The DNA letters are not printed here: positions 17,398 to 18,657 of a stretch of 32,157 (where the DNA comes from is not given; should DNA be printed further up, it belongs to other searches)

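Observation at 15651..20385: Four-gene operon under a consensus promoter: histidine phosphatase, alpha/beta hydrolase, nucleoside-hydrolase-like protein and a 601-aa unknown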

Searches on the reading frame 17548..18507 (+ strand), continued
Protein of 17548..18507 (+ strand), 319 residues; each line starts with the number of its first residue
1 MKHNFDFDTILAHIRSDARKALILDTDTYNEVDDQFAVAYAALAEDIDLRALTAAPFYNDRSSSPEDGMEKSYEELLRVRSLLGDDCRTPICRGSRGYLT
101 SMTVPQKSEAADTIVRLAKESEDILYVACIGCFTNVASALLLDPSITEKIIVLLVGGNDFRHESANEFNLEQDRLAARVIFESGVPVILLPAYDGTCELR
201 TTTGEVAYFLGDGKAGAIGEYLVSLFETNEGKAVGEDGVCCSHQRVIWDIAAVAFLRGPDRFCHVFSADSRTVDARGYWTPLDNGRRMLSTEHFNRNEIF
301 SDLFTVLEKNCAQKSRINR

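Call 59: search_protein_families(library=pfam, alignment_id=A5, max_evalue=0.00001)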
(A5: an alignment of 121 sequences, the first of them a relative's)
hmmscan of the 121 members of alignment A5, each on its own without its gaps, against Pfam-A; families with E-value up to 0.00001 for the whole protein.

A. member 1, L087:4886-7969:+ (1028 aa): 1 family
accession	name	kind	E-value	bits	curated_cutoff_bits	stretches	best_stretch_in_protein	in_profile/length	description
PF17132.9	Glyco_hydro_106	-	1.6e-21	77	29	1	181-453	268-534/743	alpha-L-rhamnosidase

B. families by the number of members that match (of 121 scanned): 129 families (the first 25 are shown)
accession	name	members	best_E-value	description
PF03747.19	ADP_ribosyl_GH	7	9.7e-55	ADP-ribosylglycohydrolase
PF00294.29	PfkB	5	1.2e-72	pfkB family carbohydrate kinase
PF01261.30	AP_endonuc_2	4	5.6e-31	Xylose isomerase-like TIM barrel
PF13579.12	Glyco_trans_4_4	4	8.7e-21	Glycosyl transferase 4-like domain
PF13439.12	Glyco_transf_4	4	4.5e-18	Glycosyltransferase Family 4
PF13692.12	Glyco_trans_1_4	4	2.2e-16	Glycosyl transferases group 1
PF00534.26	Glycos_transf_1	4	1.2e-14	Glycosyl transferases group 1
PF13524.12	Glyco_trans_1_2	4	5.2e-09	Glycosyl transferase-like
PF00884.28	Sulfatase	3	1.1e-52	Sulfatase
PF02522.19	Antibiotic_NAT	2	1.2e-59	Aminoglycoside 3-N-acetyltransferase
PF02826.25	2-Hacid_dh_C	2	7.4e-54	D-isomer specific 2-hydroxyacid dehydrogenase, NAD binding domain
PF01180.27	DHO_dh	2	3e-47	Dihydroorotate dehydrogenase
PF10861.13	DUF2784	2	1.4e-37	Protein of Unknown function (DUF2784)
PF00005.33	ABC_tran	2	2.9e-33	ABC transporter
PF01370.27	Epimerase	2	3.5e-29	NAD dependent epimerase/dehydratase family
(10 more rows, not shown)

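Call 83: find_encoding_contigs(protein=P0140, flank=6000, max_places=3)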
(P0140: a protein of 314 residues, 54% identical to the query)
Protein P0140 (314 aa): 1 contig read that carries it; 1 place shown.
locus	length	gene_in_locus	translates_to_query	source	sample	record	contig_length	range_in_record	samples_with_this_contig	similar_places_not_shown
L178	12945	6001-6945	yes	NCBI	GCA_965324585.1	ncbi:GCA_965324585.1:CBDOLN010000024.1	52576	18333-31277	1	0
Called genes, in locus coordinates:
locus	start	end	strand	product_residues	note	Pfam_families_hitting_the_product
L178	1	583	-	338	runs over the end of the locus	PF01408:GFO_IDH_MocA, PF03447:NAD_binding_3 (weak), PF02894:GFO_IDH_MocA_C, PF22725:GFO_IDH_MocA_C3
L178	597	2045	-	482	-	PF01546:Peptidase_M20, PF07687:M20_dimer (faint)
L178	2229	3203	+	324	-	PF00657:Lipase_GDSL (faint), PF13472:Lipase_GDSL_2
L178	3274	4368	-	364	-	-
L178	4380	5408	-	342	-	PF03009:GDPD, PF13653:GDPD_2 (weak)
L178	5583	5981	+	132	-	PF10990:DUF2809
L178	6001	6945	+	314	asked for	PF01156:IU_nuc_hydro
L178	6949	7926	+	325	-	PF00293:NUDIX, PF14815:NUDIX_4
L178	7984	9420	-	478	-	-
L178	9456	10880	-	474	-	PF01120:Alpha_L_fucos, PF00754:F5_F8_type_C (weak)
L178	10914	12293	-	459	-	PF16254:DUF4910, PF04389:Peptidase_M28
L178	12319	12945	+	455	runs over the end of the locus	PF00295:Glyco_hydro_28 (weak)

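Call 84: predict_structure(alignment_id=A2)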
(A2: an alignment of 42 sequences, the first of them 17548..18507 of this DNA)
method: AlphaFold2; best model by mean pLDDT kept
length: 319 residues; sequences in the alignment: 42
mean_pLDDT: 93.0   pTM: 0.92
mean pLDDT of the five models: 93.0, 92.9, 92.9, 92.3, 92.3
residues with pLDDT >= 90: 270; 70-90: 37; 50-70: 9; < 50: 3
segments of 3 or more residues with pLDDT < 50: none
pLDDT, mean of each block of 10 residues (from residue 1): 71 92 95 94 96 96 97 97 88 97 97 98 95 96 96 94 92 96 96 94 97 95 95 90 94 96 93 96 91 95 94 62
secondary structure, 60 per line:
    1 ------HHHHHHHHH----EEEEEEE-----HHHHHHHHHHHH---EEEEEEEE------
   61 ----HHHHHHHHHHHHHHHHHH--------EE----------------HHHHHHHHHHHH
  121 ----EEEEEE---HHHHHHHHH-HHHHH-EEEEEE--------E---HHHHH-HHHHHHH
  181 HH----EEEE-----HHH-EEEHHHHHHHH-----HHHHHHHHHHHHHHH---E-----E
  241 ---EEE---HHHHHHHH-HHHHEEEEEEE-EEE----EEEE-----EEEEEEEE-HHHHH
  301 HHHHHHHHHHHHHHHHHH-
elements in order: H7-15 E20-26 H32-43 E47-54 H65-82 H109-120 E125-130 H134-142 H144-148 E150-155 H168-172 H174-182 E187-190 E200-202 H203-210 H216-230 E244-246 H250-257 H259-262 E263-269 E271-273 E278-281 E287-294 H296-318

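Call 88: fold_search(model_id=the predicted structure, library=pdb)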
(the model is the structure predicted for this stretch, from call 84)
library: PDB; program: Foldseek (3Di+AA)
matches with E <= 10: 1582; with E <= 0.001: 108
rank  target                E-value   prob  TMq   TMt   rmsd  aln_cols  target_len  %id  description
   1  3g5i_A                5.4e-16  1.00  0.66  0.69   5.8       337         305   20  Crystal Structure of the E.coli RihA pyrimidine nucleosidase bound to a iminoribitol-based inhibitor (released 2010-02-09)
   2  3g5i_B                5.7e-16  1.00  0.69  0.74   6.6       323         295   20  Crystal Structure of the E.coli RihA pyrimidine nucleosidase bound to a iminoribitol-based inhibitor (released 2010-02-09)
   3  3mkm_B                6.9e-16  1.00  0.70  0.74   5.8       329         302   20  Crystal structure of the E. coli pyrimidine nucleoside hydrolase YeiK (Apo-form) (released 2010-12-01)
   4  3g5i_D                9.9e-16  1.00  0.68  0.71   6.6       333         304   20  Crystal Structure of the E.coli RihA pyrimidine nucleosidase bound to a iminoribitol-based inhibitor (released 2010-02-09)
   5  1yoe                  1.4e-15  1.00  0.70  0.74   6.5       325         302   20  Crystal structure of a the E. coli pyrimidine nucleoside hydrolase YbeK with bound ribose (released 2006-01-17)
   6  6zk1_B                1.8e-15  1.00  0.72  0.73   6.0       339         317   18  Plant nucleoside hydrolase - ZmNRh2b enzyme (released 2022-01-12)
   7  3b9x_D                1.9e-15  1.00  0.66  0.69   7.1       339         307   20  Crystal structure of the E. coli pyrimidine nucleoside hydrolase YeiK in complex with inosine (released 2008-04-01)
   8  3g5i_C                2.6e-15  1.00  0.68  0.74   6.5       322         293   20  Crystal Structure of the E.coli RihA pyrimidine nucleosidase bound to a iminoribitol-based inhibitor (released 2010-02-09)
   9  6zk1_A                3.1e-15  1.00  0.71  0.72   6.3       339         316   18  Plant nucleoside hydrolase - ZmNRh2b enzyme (released 2022-01-12)
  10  8qnd_D                3.3e-15  1.00  0.70  0.75   5.3       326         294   17  Crystal structure of the ribonucleoside hydrolase C from Lactobacillus reuteri (released 2023-12-20)
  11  3b9x_B                3.8e-15  1.00  0.70  0.73   6.4       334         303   20  Crystal structure of the E. coli pyrimidine nucleoside hydrolase YeiK in complex with inosine (released 2008-04-01)
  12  8qnd_C                3.8e-15  1.00  0.69  0.74   5.4       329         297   18  Crystal structure of the ribonucleoside hydrolase C from Lactobacillus reuteri (released 2023-12-20)
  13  8ctm_B                3.8e-15  1.00  0.67  0.70   7.5       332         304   18  Crystal structure of the nucleoside hydrolase from Leishmania donovani. (released 2023-06-28)
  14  4kpn_A                3.8e-15  1.00  0.65  0.66   6.9       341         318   18  Plant nucleoside hydrolase - PpNRh1 enzyme (released 2013-11-27)
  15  6zk3_A                5.1e-15  1.00  0.73  0.73   6.0       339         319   17  Plant nucleoside hydrolase - ZmNRh2b in complex with ribose (released 2022-01-12)
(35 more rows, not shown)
